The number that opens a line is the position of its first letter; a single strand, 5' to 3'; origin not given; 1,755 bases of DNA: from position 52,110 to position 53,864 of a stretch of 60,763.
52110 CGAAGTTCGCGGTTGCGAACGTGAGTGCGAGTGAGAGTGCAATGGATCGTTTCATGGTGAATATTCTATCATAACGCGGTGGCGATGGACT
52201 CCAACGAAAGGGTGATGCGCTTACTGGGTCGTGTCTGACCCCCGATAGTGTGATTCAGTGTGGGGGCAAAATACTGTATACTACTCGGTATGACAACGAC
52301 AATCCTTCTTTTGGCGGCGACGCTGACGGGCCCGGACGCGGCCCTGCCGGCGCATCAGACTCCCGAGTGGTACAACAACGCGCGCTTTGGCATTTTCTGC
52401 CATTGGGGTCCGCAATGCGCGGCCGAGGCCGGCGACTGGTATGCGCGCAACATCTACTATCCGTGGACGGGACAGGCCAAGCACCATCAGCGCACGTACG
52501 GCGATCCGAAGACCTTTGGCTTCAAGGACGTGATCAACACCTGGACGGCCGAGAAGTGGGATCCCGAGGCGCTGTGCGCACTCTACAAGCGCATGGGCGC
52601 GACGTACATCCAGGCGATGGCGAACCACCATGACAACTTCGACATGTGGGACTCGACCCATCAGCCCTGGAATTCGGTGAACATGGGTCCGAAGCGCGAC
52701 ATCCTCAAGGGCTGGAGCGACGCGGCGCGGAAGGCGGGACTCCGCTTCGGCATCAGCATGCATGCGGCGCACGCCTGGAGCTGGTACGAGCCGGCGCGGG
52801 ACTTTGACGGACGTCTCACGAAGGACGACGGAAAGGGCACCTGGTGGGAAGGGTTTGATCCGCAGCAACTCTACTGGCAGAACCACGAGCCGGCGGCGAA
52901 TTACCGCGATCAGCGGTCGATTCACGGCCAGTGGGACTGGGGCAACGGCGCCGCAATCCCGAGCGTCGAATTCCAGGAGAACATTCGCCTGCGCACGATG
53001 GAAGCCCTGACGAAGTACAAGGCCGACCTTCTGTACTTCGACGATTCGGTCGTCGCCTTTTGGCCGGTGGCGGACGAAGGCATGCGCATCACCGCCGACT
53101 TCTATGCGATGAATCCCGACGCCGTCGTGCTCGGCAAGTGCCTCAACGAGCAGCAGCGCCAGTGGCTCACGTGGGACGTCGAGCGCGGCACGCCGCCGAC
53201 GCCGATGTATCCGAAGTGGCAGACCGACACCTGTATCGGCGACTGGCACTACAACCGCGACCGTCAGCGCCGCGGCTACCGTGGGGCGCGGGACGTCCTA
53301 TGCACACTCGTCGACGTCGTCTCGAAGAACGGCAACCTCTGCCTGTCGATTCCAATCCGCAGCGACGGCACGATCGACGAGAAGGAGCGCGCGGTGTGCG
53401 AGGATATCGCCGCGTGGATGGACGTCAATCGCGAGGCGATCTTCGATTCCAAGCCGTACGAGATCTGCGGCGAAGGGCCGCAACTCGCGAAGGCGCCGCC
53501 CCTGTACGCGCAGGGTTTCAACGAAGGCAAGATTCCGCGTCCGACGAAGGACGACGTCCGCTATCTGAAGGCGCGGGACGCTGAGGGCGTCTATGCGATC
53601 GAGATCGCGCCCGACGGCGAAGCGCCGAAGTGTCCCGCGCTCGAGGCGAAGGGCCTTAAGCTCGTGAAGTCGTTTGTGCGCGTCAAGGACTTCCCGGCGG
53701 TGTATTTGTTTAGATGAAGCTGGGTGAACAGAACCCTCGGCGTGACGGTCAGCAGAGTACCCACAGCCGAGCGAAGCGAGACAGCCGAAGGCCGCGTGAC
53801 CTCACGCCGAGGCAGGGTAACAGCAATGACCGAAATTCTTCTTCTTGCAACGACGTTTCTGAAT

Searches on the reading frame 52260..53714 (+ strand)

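Call 49: search_protein_families(library=pfam, proteins=[window:52260-53714:+], max_evalue=0.00001)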
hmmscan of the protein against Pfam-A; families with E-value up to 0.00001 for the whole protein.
window:52260-53714:+ (485 aa): 1 family
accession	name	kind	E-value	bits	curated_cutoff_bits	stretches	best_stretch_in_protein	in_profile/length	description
PF01120.23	Alpha_L_fucos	-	5.4e-78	263.3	25.2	1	28-392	20-345/345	Alpha-L-fucosidase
